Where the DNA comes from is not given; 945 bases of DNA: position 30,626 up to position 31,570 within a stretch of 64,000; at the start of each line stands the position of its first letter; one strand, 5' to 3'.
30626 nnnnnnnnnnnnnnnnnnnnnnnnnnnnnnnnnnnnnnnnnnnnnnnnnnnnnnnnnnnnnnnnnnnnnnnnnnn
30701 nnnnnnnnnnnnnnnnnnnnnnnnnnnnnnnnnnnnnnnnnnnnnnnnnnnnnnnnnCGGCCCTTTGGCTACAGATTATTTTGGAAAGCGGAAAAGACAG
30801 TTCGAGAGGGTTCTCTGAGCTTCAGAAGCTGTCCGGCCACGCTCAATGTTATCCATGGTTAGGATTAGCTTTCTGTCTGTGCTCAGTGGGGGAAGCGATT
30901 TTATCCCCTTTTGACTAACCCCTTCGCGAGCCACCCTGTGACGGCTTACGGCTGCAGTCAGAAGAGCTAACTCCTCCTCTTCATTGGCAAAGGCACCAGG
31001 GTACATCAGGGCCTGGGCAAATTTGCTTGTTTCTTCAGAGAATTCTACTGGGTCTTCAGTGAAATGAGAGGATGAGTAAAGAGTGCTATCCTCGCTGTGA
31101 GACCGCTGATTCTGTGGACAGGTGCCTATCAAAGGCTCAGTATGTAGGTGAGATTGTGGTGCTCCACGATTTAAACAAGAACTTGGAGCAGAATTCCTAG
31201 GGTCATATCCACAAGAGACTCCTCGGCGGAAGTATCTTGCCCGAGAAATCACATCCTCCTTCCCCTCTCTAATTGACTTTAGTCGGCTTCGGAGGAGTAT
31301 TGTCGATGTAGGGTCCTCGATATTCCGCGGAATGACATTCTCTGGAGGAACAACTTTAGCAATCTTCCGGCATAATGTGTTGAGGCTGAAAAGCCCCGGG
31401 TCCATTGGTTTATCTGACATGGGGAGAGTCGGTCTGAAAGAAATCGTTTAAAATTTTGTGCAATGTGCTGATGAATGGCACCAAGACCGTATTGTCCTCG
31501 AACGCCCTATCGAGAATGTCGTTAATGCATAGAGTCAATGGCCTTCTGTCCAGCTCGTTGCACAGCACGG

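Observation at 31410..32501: Stealth / GNPTAB-type hexose-1-phosphotransferase homologue in a diplomonad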

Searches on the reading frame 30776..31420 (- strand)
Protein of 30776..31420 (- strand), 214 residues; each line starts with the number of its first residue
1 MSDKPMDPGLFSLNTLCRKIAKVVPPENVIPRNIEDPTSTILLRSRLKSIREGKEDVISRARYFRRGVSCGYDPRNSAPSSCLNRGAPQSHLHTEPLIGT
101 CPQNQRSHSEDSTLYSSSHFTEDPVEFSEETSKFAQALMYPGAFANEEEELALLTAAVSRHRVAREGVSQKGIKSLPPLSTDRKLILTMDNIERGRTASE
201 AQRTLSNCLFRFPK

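Call 23: search_protein_families(library=pfam, proteins=[window:30776-31420:-], max_evalue=1)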
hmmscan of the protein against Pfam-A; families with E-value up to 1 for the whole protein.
window:30776-31420:- (214 aa): 0 families

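Call 25: find_homologous_proteins(query=window:30776-31420:-, max_evalue=0.01)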
Query window:30776-31420:- (214 aa): 6 proteins with E <= 0.01 among 167 candidates.
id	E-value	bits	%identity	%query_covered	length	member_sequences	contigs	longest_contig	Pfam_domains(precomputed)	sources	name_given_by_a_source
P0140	7.7e-135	465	98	100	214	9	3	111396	-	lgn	-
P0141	1.2e-109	383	82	100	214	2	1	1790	-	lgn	-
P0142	2.9e-82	293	69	95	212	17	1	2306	-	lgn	-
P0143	7.6e-80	286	68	95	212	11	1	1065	-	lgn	-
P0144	3.7e-79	283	67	95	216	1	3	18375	-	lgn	-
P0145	8.3e-79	282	66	95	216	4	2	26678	-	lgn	-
